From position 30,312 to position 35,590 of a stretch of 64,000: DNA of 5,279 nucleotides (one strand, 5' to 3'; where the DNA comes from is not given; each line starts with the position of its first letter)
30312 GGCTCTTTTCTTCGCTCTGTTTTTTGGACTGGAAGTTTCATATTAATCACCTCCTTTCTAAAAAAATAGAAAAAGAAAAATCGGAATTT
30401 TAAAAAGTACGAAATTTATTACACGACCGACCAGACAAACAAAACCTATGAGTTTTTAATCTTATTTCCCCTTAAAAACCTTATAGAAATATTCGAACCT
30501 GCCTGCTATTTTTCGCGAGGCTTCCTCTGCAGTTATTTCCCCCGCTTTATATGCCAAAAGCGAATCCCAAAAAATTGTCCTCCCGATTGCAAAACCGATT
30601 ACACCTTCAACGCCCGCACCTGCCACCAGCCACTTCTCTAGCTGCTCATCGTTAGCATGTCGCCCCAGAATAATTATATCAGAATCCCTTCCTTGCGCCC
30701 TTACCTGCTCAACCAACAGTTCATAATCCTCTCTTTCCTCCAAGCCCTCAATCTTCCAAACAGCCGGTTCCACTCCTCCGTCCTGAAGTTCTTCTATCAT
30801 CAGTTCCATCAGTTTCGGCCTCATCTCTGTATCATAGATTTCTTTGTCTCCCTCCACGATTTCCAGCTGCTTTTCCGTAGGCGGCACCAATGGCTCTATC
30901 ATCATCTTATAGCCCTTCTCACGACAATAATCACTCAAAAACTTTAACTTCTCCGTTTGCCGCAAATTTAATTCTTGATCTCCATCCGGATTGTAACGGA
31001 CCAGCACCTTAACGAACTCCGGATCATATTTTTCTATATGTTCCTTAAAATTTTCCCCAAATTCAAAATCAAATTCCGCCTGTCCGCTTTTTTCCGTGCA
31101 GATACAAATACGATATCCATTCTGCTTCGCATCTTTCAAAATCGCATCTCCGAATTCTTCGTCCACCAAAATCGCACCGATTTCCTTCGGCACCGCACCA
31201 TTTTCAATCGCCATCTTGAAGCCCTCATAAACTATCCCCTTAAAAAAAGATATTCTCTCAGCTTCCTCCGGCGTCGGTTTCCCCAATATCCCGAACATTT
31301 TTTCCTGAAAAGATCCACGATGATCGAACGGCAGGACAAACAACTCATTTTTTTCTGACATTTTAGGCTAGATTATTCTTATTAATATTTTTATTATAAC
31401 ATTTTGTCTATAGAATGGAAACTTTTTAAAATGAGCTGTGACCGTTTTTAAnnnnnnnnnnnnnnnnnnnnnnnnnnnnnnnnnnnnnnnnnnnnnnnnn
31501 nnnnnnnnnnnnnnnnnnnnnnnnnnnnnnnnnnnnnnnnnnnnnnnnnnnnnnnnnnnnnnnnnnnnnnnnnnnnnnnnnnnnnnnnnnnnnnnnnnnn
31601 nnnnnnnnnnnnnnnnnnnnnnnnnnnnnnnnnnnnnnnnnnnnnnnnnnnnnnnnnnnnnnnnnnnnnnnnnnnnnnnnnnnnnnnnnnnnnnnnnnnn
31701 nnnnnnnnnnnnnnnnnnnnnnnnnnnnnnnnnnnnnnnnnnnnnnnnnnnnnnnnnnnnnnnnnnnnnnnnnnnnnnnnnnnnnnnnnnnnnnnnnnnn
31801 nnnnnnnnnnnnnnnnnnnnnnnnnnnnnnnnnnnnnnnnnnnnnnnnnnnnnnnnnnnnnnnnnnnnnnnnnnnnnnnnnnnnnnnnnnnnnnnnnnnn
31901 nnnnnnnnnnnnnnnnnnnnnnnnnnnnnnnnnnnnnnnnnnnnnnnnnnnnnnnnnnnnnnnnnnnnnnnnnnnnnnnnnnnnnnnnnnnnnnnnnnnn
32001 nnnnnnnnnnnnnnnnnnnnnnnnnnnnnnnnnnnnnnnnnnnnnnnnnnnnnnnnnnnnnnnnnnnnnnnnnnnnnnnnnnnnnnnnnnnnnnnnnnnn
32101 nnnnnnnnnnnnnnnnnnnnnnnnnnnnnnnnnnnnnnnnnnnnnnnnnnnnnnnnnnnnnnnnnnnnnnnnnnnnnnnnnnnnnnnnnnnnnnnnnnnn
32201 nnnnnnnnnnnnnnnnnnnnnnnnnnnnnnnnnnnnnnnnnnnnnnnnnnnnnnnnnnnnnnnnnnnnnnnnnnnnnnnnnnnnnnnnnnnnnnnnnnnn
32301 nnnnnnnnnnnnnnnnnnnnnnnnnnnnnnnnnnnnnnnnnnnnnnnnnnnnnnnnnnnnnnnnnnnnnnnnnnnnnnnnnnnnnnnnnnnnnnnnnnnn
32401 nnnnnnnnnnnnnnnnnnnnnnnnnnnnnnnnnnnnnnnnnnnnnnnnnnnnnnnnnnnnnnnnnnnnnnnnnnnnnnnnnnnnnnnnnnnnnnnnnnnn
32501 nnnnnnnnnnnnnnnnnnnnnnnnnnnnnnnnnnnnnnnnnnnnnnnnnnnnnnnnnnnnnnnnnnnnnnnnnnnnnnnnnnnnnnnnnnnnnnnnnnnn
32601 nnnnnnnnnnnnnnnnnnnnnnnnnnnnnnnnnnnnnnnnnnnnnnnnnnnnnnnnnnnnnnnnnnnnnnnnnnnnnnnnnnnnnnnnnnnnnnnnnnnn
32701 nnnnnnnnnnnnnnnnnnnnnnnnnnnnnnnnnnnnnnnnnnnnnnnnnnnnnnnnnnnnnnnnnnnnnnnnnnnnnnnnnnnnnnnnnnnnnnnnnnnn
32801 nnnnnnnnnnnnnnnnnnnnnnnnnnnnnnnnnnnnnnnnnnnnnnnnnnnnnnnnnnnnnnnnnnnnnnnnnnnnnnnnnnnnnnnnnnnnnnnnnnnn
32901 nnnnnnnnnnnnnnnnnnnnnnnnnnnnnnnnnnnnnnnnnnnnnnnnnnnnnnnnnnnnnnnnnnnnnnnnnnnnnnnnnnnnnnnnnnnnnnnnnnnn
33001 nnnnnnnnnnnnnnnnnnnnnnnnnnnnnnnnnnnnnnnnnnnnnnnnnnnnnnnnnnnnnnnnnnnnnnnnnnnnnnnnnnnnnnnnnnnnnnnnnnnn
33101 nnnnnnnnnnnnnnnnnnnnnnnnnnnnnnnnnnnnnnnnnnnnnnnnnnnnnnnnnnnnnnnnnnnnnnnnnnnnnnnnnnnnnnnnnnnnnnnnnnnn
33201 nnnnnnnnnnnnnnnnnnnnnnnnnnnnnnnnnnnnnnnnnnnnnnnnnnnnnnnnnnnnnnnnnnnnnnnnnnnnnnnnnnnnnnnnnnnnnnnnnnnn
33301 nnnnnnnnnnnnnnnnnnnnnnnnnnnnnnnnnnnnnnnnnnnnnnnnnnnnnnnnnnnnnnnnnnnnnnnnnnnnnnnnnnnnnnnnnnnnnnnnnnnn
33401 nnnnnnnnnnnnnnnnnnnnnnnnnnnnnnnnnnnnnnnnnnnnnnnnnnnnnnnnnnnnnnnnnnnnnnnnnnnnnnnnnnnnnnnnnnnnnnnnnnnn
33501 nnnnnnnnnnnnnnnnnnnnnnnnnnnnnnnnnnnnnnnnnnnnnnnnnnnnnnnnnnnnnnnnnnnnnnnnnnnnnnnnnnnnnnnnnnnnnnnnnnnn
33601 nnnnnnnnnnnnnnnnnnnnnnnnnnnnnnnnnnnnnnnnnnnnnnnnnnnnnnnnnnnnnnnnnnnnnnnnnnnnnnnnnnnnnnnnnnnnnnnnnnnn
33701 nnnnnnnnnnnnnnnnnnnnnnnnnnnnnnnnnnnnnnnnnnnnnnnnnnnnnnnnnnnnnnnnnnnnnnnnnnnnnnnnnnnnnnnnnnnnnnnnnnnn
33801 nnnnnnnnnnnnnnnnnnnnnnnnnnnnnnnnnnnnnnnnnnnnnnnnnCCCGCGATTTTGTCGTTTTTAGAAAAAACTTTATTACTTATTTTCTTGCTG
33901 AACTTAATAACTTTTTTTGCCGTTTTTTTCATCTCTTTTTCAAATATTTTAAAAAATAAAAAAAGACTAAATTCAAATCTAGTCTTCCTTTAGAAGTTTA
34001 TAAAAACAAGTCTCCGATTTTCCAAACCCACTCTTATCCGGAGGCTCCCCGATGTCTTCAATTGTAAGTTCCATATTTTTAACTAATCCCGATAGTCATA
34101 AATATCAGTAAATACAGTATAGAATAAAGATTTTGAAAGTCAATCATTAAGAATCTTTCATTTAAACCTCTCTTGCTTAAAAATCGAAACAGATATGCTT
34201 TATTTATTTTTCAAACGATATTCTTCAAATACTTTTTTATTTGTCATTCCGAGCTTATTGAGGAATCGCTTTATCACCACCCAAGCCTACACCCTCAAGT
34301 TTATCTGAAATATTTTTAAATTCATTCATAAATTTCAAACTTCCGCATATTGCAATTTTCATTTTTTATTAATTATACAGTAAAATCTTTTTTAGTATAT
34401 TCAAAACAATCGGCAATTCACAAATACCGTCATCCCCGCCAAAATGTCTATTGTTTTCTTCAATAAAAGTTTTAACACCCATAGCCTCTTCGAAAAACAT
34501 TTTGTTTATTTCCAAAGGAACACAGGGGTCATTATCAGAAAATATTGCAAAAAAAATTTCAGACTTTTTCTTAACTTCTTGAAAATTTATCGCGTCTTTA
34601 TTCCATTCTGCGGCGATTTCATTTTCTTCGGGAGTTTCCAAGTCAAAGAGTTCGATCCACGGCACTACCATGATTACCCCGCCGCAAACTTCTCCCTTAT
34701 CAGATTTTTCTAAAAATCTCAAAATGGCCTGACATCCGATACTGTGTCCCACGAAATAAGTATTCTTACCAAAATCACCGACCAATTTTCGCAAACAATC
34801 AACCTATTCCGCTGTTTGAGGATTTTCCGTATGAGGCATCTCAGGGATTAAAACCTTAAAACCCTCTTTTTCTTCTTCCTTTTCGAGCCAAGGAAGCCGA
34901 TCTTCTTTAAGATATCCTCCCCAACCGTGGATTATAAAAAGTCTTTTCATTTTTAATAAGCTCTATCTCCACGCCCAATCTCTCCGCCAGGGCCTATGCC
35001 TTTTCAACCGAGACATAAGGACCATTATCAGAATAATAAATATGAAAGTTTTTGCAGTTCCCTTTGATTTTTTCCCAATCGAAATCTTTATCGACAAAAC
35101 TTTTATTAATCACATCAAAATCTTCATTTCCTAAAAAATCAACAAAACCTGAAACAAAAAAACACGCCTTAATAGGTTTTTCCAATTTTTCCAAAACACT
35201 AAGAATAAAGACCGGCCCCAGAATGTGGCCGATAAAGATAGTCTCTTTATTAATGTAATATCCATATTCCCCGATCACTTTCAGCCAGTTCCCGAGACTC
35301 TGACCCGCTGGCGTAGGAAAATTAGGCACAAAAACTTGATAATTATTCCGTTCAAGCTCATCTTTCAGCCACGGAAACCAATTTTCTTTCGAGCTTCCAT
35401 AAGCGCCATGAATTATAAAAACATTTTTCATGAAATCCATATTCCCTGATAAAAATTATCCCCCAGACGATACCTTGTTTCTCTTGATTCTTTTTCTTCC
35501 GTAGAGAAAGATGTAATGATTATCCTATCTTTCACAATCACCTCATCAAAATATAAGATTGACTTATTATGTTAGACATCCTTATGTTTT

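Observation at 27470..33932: Co-directional array: double ATP-grasp ligase, LacD/DUF2090-like TIM barrel, Hsp20, small membrane protein, ECF sigma, anti-sigma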

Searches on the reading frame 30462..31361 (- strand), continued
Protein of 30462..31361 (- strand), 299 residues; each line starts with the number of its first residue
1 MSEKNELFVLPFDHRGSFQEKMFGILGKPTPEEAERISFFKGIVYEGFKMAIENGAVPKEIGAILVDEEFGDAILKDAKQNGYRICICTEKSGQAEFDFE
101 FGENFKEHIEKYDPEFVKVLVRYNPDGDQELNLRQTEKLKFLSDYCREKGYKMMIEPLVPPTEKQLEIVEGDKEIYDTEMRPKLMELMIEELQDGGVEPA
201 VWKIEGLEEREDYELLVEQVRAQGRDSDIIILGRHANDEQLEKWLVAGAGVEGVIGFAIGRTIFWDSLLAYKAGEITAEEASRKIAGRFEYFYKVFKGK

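Call 87: search_solved_structures(query=window:30462-31361:-, max_evalue=1, show_alignments=2)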
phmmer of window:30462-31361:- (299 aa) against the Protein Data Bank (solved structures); distinct sequences matched with E-value up to 1: 6.
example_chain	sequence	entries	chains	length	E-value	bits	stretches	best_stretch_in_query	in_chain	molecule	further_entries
5mh4_A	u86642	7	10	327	0.048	16.3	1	174-281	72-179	Thioredoxin reductase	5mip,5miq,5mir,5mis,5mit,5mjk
8tnf_A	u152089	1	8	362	0.13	14.8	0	107-162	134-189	DUF2090 domain-containing protein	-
3jrk_A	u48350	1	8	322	0.35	13.4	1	9-158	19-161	Tagatose 1,6-diphosphate aldolase 2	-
3mhf_A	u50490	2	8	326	0.37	13.4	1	9-158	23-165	Tagatose 1,6-diphosphate aldolase 2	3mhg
5f2l_A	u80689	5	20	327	0.37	13.4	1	9-158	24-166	Tagatose 1,6-diphosphate aldolase 2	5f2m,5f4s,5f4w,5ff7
3myo_A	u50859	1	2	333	0.82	12.2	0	47-156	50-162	Tagatose 1,6-diphosphate aldolase 1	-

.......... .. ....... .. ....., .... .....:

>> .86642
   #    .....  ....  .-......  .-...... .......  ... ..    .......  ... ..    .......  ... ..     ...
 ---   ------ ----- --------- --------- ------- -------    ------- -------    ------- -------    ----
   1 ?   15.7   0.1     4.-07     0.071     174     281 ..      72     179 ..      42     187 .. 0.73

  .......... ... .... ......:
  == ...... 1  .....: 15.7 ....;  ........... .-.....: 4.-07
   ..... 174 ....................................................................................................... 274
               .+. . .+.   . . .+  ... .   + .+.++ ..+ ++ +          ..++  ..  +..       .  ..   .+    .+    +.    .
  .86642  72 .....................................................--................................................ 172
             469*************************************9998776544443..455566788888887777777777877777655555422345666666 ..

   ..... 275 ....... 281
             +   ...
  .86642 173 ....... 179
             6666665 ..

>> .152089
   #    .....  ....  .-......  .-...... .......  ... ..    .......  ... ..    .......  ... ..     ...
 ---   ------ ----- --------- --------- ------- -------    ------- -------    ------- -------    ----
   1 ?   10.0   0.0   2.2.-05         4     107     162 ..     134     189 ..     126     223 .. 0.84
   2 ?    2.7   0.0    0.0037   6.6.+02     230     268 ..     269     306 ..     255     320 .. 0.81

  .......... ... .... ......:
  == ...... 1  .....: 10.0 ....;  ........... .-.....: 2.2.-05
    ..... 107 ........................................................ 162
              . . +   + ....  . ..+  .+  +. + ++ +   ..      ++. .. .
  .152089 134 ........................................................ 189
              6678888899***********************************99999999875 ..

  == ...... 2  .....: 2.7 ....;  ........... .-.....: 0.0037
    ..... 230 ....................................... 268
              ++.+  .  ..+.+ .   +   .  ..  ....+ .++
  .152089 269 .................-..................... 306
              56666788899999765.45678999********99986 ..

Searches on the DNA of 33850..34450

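Call 25: search_rna_families(source=window, start=33850, end=34450, threshold=evalue, max_evalue=10)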
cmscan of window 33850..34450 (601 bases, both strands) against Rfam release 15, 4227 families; matches with E-value up to 10: 7.
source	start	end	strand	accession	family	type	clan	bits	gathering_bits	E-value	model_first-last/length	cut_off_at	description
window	34184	34252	-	RF01599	plasmodium_snoR24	Gene; snRNA; snoRNA; CD-box;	-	22.2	55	3.2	1-82/82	no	small nucleolar RNA snoR24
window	33916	33970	-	RF03794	MIR5298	Gene; miRNA;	-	19.3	70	2.8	1-80/80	no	MIR5298 microRNA precursor family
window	34289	34345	+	RF02393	sau-59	Gene; sRNA;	-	18.4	80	7.9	1-128/128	no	Staphylococcus sRNA sau-59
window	34097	34155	-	RF00535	snoMe28S-Am982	Gene; snRNA; snoRNA; CD-box;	CL00054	16.4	49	6.7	1-80/80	no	Small nucleolar RNA Me28S-Am982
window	33872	33903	+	RF01561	DdR11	Gene; snRNA; snoRNA; CD-box;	-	16.1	65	1.9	43-76/76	no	Dictyostelium snoRNA DdR11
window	33917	33969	-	RF02266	XIST_intron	Gene; lncRNA;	-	15.6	70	8.3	1-68/68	no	XIST 3' intron conserved motif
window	34428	34449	-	RF01138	sR23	Gene; snRNA; snoRNA; CD-box;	-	9.8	45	9.1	33-54/54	no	Small nucleolar RNA sR23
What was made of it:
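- Tried and rejected: For the leader at E up to 10 only chance-level hits appeared (call 25), so no known riboswitch or T-box precedes the ligase.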

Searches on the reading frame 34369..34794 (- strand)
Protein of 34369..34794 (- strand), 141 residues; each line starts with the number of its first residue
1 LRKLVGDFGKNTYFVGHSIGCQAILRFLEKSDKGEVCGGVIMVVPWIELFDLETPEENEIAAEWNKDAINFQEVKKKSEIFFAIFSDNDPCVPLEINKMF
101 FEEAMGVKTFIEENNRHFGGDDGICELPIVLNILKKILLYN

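Call 3: search_protein_families(library=pfam, proteins=[window:34369-34794:-], max_evalue=0.01)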
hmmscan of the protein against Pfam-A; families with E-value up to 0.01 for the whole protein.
window:34369-34794:- (141 aa): 3 families
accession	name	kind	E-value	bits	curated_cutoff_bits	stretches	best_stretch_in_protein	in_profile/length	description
PF06821.19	Ser_hydrolase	-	3.2e-09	37.4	22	1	9-135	54-171/172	Serine hydrolase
PF10230.15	LIDHydrolase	-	0.00026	21.3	27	0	10-48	84-121/262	Lipid-droplet associated hydrolase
PF10340.15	Say1_Mug180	-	0.00078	18.8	21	1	10-78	195-266/374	Steryl acetyl hydrolase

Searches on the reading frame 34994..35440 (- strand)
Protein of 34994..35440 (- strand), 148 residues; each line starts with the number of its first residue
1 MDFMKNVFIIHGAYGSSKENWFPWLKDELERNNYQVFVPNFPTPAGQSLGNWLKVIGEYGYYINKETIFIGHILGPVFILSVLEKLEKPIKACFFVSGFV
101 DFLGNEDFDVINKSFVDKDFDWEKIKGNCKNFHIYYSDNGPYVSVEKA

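Call 3: search_protein_families(library=pfam, proteins=[window:34994-35440:-], max_evalue=0.01)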
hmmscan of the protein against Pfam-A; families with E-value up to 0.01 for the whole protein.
window:34994-35440:- (148 aa): 3 families
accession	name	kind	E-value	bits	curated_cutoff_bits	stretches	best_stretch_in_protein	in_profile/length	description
PF06821.19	Ser_hydrolase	-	1.1e-07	32.4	22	1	8-147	2-133/172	Serine hydrolase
PF00561.26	Abhydrolase_1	-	0.00019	21.6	25.8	1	7-42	3-36/245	alpha/beta hydrolase fold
PF05590.16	DUF769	-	0.0087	15.8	21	0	32-70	191-229/259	Xylella fastidiosa protein of unknown function (DUF769)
